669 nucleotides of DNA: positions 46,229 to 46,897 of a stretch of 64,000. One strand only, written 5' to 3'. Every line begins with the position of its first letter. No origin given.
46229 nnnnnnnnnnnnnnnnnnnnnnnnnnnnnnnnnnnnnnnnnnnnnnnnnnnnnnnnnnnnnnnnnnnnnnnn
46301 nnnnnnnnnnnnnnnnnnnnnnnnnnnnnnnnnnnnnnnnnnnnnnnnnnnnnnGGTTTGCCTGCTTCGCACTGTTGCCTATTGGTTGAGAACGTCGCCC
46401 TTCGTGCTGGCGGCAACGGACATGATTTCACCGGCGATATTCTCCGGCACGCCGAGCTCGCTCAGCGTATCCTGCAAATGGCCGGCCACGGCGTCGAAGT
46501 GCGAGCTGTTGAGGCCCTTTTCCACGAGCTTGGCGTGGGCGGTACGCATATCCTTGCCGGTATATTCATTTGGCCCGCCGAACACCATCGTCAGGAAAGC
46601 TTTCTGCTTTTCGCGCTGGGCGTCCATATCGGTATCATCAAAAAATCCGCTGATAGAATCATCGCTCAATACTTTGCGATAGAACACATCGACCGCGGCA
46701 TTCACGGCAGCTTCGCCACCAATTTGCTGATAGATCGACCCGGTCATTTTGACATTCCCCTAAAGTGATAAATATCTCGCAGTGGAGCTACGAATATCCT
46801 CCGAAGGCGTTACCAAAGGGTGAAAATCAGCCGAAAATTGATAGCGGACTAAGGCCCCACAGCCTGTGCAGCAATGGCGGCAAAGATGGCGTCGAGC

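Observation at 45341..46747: Truncated haemoglobin N in a two-gene operon with a dedicated 2Fe-2S/FAD/NAD(P)H reductase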

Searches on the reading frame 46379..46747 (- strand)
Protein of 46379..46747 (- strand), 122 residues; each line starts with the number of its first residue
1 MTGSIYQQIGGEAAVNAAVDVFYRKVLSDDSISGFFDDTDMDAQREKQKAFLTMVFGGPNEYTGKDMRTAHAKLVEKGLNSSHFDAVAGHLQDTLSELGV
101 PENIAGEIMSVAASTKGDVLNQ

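Call 3: search_protein_families(library=pfam, proteins=[window:46379-46747:-], max_evalue=0.01)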
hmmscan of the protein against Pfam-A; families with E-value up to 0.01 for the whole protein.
window:46379-46747:- (122 aa): 2 families
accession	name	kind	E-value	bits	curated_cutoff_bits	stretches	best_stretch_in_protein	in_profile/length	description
PF01152.27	Bac_globin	-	3.1e-21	76.2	21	1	4-120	1-120/121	Bacterial-like globin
PF11563.14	Protoglobin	-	0.00041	20.8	25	1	12-59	30-78/158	Protoglobin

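Call 4: search_protein_families(library=ncbifam, proteins=[window:46379-46747:-], max_evalue=0.01)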
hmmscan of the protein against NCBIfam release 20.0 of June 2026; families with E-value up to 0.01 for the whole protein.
window:46379-46747:- (122 aa): 0 families

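Call 10: find_homologous_proteins(query=window:46379-46747:-, max_evalue=0.00001)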
Query window:46379-46747:- (122 aa): 3922 proteins with E <= 0.00001 among 3926 candidates; the best 120 are listed.
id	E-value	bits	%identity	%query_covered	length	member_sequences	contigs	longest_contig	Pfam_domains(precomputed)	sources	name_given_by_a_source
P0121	8.6e-73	259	100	100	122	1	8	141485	PF01152.28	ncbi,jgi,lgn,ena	-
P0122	1.8e-69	249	98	100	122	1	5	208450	PF01152.28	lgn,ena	-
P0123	1.5e-66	239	93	100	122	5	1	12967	PF01152.28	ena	-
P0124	9.2e-65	234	59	98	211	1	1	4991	PF01152.28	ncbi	-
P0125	1.0e-60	221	83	100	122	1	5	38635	PF01152.28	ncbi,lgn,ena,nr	ncbi:MAG: group 1 truncated hemoglobin [Alphaproteobacteria bacterium]|nr:group 1 truncated hemoglob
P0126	1.6e-60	220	83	100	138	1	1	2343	PF01152.28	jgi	jgi:hemoglobin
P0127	3.1e-60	219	83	100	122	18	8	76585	PF01152.28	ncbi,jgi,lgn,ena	jgi:hemoglobin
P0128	5.9e-60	218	83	100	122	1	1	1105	PF01152.28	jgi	-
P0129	7.2e-60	218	82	100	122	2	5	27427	PF01152.28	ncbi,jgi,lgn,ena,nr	ncbi:MAG: group 1 truncated hemoglobin [Alphaproteobacteria bacterium]|nr:group 1 truncated hemoglob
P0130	1.1e-59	217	80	99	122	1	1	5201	PF01152.28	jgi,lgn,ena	-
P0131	2.5e-59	216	82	100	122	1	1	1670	PF01152.28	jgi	jgi:hemoglobin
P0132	3.8e-59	216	83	100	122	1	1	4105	PF01152.28,PF11563.15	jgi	jgi:hemoglobin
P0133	4.0e-59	215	83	100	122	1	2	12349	PF01152.28,PF11563.15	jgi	jgi:hemoglobin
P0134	5.2e-59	215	81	100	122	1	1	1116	PF01152.28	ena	-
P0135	3.9e-57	209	80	100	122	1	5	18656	PF01152.28,PF11563.15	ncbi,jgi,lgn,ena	-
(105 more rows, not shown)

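Call 25: search_solved_structures(query=window:46379-46747:-, max_evalue=0.001, show_alignments=3)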
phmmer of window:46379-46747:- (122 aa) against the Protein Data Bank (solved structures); distinct sequences matched with E-value up to 0.001: 35.
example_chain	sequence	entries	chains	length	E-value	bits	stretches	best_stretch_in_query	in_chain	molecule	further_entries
2hz2_A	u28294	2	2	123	1.7e-34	121.6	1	4-122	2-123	Cyanoglobin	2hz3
1s69_A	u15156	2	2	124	2.2e-34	121.2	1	4-122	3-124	Cyanoglobin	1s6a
1mwb_A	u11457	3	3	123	2.8e-34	120.9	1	4-122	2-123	Cyanoglobin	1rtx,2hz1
1uvx_A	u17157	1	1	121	2.1e-33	118.1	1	4-121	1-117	GLOBIN LI637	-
1dly_A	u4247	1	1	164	2.4e-33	117.9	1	3-121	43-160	HEMOGLOBIN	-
4xdi_A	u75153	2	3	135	1.4e-32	115.5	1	3-116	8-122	Chlamydomonas reinhardtii THB1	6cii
2ksc_A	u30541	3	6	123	1.4e-28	102.6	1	4-121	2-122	Cyanoglobin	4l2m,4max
3aq5_A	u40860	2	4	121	1.4e-28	102.5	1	4-121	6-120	Group 1 truncated hemoglobin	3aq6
3aq9_A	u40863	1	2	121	3.7e-28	101.2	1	4-121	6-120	Group 1 truncated hemoglobin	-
3aq8_A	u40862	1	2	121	3.7e-28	101.2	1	4-121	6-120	Group 1 truncated hemoglobin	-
3aq7_A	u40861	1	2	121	5.2e-28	100.7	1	4-121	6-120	Group 1 truncated hemoglobin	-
6bme_A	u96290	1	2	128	3.1e-24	88.6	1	5-111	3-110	Truncated hemoglobin 4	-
5ab8_A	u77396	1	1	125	3.6e-23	85.1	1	4-119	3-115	GROUP 1 TRUNCATED HEMOGLOBIN GLBN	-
1idr_A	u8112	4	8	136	4.5e-23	84.8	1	4-119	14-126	HEMOGLOBIN HBN | Hemoglobin-like protein HbN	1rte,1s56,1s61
2gkm_A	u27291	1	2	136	1.7e-22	83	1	4-119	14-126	Hemoglobin-like protein HbN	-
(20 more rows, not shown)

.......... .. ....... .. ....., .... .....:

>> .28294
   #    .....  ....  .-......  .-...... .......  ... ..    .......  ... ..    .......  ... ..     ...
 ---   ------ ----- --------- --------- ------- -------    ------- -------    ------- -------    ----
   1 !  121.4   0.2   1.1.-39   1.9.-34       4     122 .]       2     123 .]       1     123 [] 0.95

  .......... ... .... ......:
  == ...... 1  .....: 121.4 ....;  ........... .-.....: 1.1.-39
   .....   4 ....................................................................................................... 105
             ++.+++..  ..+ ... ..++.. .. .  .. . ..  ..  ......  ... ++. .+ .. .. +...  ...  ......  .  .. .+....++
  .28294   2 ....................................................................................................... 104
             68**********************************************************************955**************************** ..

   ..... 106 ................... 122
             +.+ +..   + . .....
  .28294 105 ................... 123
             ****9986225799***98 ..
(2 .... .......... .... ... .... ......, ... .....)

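Call 45: find_related_loci(query=window:46379-46747:-, collection=metagenome_contigs, flank=3000)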
Query window:46379-46747:- (122 aa) in metagenome_contigs; peptide patterns used: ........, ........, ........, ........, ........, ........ (x = any residue, [..] = any of these).
479 stretches matched a pattern; 215 encode a relative of the query (tblastn E <= 1e-3); the best 80 are kept; 80 distinct loci.
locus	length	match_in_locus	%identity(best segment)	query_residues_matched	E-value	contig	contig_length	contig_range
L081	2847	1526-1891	93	1-122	1e-75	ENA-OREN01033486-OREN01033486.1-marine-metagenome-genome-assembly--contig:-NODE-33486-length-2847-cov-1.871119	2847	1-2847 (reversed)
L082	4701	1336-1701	93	1-122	8e-75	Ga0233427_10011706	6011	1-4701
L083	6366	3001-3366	84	1-122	4e-68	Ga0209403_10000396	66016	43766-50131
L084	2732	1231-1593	80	1-121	2e-67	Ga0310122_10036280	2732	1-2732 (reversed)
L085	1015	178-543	76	1-122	7e-67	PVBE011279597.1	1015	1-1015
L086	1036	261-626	77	1-122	5e-64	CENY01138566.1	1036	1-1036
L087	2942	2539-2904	74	1-122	8e-60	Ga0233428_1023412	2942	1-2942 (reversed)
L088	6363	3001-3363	75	2-122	1e-59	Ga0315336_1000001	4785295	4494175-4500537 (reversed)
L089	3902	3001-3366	71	1-122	3e-58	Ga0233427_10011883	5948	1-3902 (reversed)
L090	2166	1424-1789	71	1-122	5e-59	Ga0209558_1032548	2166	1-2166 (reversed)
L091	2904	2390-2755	71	1-122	2e-58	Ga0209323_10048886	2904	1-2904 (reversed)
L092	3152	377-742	71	1-122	3e-58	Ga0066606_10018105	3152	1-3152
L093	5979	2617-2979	72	2-122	2e-57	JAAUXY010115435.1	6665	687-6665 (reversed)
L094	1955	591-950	69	1-120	9e-58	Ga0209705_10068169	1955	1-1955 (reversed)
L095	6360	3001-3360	70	1-120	7e-57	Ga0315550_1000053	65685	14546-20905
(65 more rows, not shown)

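Call 57: search_dna_similar(query=window:46379-46747:-, collection=plasmids, mode=protein, max_rows=25, max_evalue=1e-10)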
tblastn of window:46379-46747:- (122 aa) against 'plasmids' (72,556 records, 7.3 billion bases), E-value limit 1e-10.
Records with a match: 32; places in all: 33; records where one place covers at least 80% of the query: 31.
Best place of each record, by identity: <60% 32.
By first word of the organism name: Haladaptatus 7; Methylocystis 3; Haloprofundus 3; Halomicrobium 3; Haloterrigena 2; Chondrinema 1; Haloarcula 1; Thiothrix 1; Natrinema 1; Halarchaeum 1; and 9 more.
By predicted mobility (MOB-suite, as given by PLSDB): non-mobilizable 28; mobilizable 4.
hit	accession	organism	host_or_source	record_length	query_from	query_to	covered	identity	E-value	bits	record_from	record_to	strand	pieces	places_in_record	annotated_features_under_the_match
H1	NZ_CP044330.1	Methylocystis rosea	-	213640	4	122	98%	58.8%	2e-40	149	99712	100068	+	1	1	group 1 truncated hemoglobin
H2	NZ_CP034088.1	Methylocystis rosea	cell culture,groundwater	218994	4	122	98%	58.8%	2e-40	149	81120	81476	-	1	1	group 1 truncated hemoglobin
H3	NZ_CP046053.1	Methylocystis heyeri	cell culture,Sphagnum peat bog lake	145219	4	122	98%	56.3%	2e-37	140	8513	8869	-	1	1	group 1 truncated hemoglobin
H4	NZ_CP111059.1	Chondrinema litorale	Seaweed,red alga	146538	2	122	99%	55.4%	3e-36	137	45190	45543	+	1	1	group 1 truncated hemoglobin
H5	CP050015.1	Haloarcula sp. JP-L23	-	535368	1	122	100%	45.1%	6e-21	93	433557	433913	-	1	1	group 1 truncated hemoglobin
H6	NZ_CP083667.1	Haloprofundus halobius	cell culture,salt lake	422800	1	122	100%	43.4%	1e-21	95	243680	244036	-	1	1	group 1 truncated hemoglobin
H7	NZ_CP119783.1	Haladaptatus sp. YSMS36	cell culture,sediment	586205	1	120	98%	43.3%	3e-22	97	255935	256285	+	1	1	group 1 truncated hemoglobin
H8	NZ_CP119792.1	Haladaptatus sp. QDMS2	cell culture,sediment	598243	1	120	98%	43.3%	3e-22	97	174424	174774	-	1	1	group 1 truncated hemoglobin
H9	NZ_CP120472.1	Haladaptatus sp. DYSN1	cell culture,sediment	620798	1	120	98%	43.3%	3e-22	97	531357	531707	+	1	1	group 1 truncated hemoglobin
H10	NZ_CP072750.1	Thiothrix fructosivorans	cell culture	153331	5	120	95%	44.4%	3e-25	105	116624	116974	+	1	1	group 1 truncated hemoglobin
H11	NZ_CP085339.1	Haladaptatus halobius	cell culture,saline soil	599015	1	122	100%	41.0%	2e-20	92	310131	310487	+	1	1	group 1 truncated hemoglobin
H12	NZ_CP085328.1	Haladaptatus salinisoli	cell culture,saline soil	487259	1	122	100%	40.2%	4e-19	88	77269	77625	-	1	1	group 1 truncated hemoglobin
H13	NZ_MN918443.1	Haloprofundus sp. MHR1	-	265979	1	120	98%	40.8%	1e-19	89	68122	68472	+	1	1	group 1 truncated hemoglobin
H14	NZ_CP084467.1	Halomicrobium salinisoli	cell culture,gobi saline soil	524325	4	122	98%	40.3%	2e-17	84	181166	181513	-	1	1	group 1 truncated hemoglobin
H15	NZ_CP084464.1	Halomicrobium salinisoli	cell culture,gobi saline soil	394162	4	122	98%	40.3%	2e-17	84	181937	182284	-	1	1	group 1 truncated hemoglobin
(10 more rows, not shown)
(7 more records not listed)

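Call 58: get_annotated_region(hit=H1, flank=5000)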
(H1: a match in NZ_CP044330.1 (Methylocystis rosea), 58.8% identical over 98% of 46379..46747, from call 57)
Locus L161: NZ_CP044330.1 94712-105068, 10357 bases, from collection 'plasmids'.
description: Methylocystis rosea strain BRCS1 plasmid unnamed2, complete sequence
organism: Methylocystis rosea (NCBI taxid 173366)
taxonomy: Bacteria; Pseudomonadota; Alphaproteobacteria; Hyphomicrobiales; Methylocystaceae; Methylocystis; Methylocystis rosea
host: -; source: -; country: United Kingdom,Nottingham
typing (MOB-suite, as given by PLSDB): mobilizable; relaxase MOBP
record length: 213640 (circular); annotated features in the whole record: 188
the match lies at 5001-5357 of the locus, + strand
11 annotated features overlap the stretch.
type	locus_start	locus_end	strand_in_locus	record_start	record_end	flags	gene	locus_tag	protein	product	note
CDS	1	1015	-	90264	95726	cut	-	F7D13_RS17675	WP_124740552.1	HAMP domain-containing protein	GO:0007165 - signal transduction [Evidence IEA]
CDS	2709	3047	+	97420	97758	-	smbP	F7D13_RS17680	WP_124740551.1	small metal-binding protein SmbP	-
CDS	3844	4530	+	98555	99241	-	-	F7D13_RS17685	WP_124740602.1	RNA polymerase sigma factor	GO:0006352 - DNA-templated transcription initiation [Evidence IEA]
CDS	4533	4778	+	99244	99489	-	-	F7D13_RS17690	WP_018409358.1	hypothetical protein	-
CDS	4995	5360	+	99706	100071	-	-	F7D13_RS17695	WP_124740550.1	group 1 truncated hemoglobin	-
CDS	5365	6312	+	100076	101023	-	-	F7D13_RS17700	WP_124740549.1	2Fe-2S iron-sulfur cluster binding domain-containing protein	-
CDS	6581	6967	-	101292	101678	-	-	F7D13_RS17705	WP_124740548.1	hypothetical protein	-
CDS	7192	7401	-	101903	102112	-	-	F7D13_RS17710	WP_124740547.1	hypothetical protein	-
CDS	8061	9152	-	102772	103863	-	-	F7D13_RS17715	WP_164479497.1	acyltransferase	-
CDS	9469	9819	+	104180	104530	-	-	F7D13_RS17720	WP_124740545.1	single-stranded DNA-binding protein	-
CDS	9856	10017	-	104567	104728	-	-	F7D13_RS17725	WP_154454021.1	hypothetical protein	-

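Call 59: get_annotated_region(hit=H10, flank=4000)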
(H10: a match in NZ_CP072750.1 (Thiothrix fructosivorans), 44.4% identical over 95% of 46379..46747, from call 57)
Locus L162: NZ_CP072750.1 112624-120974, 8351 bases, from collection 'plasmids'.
description: Thiothrix fructosivorans strain ATCC 49748 plasmid pTfr153, complete sequence
organism: Thiothrix fructosivorans (NCBI taxid 111770)
taxonomy: Bacteria; Pseudomonadota; Gammaproteobacteria; Thiotrichales; Thiotrichaceae; Thiothrix; Thiothrix fructosivorans
host: -; source: cell culture; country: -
typing (MOB-suite, as given by PLSDB): non-mobilizable
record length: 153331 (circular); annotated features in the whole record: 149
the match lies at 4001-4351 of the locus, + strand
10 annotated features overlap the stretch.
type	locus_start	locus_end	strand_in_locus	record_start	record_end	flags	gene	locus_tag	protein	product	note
CDS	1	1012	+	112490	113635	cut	-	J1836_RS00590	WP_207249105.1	efflux RND transporter periplasmic adaptor subunit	GO:0006810 - transport [Evidence IEA]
CDS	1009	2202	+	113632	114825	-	-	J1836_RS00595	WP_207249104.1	ABC transporter permease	-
CDS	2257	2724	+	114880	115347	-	-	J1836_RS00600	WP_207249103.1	hypothetical protein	-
CDS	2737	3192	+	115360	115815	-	-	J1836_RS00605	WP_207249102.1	hypothetical protein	-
CDS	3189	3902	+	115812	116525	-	-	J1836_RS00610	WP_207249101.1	ABC transporter ATP-binding protein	-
CDS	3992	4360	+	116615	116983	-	-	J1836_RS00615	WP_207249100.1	group 1 truncated hemoglobin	-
CDS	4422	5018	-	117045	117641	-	-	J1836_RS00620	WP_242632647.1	anaerobic ribonucleoside-triphosphate reductase activating protein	GO:0009265 - 2'-deoxyribonucleotide biosynthetic process [Evidence IEA]; GO:0051353 - positive regulation of ...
CDS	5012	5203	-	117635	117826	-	nrdD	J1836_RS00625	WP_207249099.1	anaerobic ribonucleoside-triphosphate reductase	GO:0006260 - DNA replication [Evidence IEA]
CDS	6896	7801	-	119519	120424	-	-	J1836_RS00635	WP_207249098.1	TauD/TfdA family dioxygenase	-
CDS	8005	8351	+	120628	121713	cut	serC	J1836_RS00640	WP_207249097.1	3-phosphoserine/phosphohydroxythreonine transaminase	GO:0006564 - L-serine biosynthetic process [Evidence IEA]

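Call 60: get_annotated_region(hit=H4, flank=4000)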
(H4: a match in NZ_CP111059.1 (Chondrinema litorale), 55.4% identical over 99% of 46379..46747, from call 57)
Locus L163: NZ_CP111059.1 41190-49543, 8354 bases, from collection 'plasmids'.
description: Chondrinema litorale strain WSW3-B12 plasmid unnamed17, complete sequence
organism: Chondrinema litorale (NCBI taxid 2994555)
taxonomy: Bacteria; Bacteroidota; Cytophagia; Cytophagales; Flammeovirgaceae; Chondrinema; Chondrinema litorale
host: -; source: Seaweed,red alga; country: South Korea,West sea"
typing (MOB-suite, as given by PLSDB): non-mobilizable
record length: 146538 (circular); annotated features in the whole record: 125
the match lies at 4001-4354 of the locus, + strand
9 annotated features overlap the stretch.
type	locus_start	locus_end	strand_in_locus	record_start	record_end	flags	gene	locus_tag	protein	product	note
CDS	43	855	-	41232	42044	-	-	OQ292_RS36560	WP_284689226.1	glycerophosphodiester phosphodiesterase family protein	GO:0006629 - lipid metabolic process [Evidence IEA]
CDS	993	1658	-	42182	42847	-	-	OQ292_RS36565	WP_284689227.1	4'-phosphopantetheinyl transferase superfamily protein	-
CDS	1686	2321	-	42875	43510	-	-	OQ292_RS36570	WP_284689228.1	hypothetical protein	-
CDS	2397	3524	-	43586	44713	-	-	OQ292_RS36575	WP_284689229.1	PAS domain-containing sensor histidine kinase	-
CDS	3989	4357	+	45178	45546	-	-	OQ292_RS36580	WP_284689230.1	group 1 truncated hemoglobin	-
CDS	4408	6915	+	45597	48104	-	nirB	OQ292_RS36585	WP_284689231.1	nitrite reductase large subunit NirB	GO:0042128 - nitrate assimilation [Evidence IEA]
CDS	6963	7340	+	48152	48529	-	nirD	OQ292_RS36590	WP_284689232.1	nitrite reductase small subunit NirD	-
CDS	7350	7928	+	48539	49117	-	-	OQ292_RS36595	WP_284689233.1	DUF4202 domain-containing protein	-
CDS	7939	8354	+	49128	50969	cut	-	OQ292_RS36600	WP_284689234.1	ATP-binding protein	-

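Call 73: find_encoding_contigs(protein=P0121, flank=6000, max_places=4)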
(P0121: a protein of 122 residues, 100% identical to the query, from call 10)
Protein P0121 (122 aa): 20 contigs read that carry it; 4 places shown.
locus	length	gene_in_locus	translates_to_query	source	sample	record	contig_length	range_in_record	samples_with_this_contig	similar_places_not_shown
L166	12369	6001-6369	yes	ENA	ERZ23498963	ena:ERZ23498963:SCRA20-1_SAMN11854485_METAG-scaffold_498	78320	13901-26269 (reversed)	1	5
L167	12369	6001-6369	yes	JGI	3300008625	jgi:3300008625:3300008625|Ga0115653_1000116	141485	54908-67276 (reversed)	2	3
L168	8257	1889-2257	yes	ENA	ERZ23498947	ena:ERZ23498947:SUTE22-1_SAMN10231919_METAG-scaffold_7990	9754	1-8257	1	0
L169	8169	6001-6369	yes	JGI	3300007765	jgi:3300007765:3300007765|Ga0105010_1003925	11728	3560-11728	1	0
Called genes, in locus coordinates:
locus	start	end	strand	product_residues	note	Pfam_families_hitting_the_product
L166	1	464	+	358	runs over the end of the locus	PF02912:Phe_tRNA-synt_N, PF01409:tRNA-synt_2d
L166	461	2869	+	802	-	PF01588:tRNA_bind, PF03483:B3_4, PF03484:B5, PF17759:tRNA_synthFbeta, PF03147:FDX-ACB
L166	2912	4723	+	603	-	PF00009:GTP_EFTU, PF03144:GTP_EFTU_D2, PF14492:EFG_III (weak), PF00679:EFG_C, PF06421:LepA_C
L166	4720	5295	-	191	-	-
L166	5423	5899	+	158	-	PF03625:DUF302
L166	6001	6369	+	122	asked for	PF01152:Bac_globin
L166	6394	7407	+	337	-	PF00111:Fer2, PF00970:FAD_binding_6, PF00175:NAD_binding_1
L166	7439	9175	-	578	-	PF11845:Tll0287-like, PF13581:HATPase_c_2 (faint), PF00672:HAMP, PF00512:HisKA, PF02518:HATPase_c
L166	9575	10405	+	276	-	PF00561:Abhydrolase_1, PF12697:Abhydrolase_6, PF12146:Hydrolase_4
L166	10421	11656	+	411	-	PF04551:GcpE, PF26540:GcpE_C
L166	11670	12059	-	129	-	PF00072:Response_reg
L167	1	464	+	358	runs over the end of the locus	PF02912:Phe_tRNA-synt_N, PF01409:tRNA-synt_2d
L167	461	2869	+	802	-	PF01588:tRNA_bind, PF03483:B3_4, PF03484:B5, PF17759:tRNA_synthFbeta, PF03147:FDX-ACB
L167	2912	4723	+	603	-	PF00009:GTP_EFTU, PF03144:GTP_EFTU_D2, PF14492:EFG_III (weak), PF00679:EFG_C, PF06421:LepA_C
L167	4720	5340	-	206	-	-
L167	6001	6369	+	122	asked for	PF01152:Bac_globin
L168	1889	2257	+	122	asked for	PF01152:Bac_globin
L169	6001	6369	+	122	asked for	PF01152:Bac_globin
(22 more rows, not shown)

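Call 80: predict_structure(alignment_id=A2)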
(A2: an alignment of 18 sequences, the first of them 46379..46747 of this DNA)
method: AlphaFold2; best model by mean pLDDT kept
length: 122 residues; sequences in the alignment: 18
mean_pLDDT: 83.9   pTM: 0.73
mean pLDDT of the five models: 83.9, 83.1, 81.7, 77.1, 68.6
residues with pLDDT >= 90: 19; 70-90: 95; 50-70: 7; < 50: 1
segments of 3 or more residues with pLDDT < 50: none
pLDDT, mean of each block of 10 residues (from residue 1): 72 89 91 85 86 82 73 84 89 89 87 83 71
secondary structure, 60 per line:
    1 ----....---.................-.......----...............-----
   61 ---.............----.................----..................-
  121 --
elements in order: H5-8 H12-28 H30-36 H41-55 H64-76 H81-97 H102-119
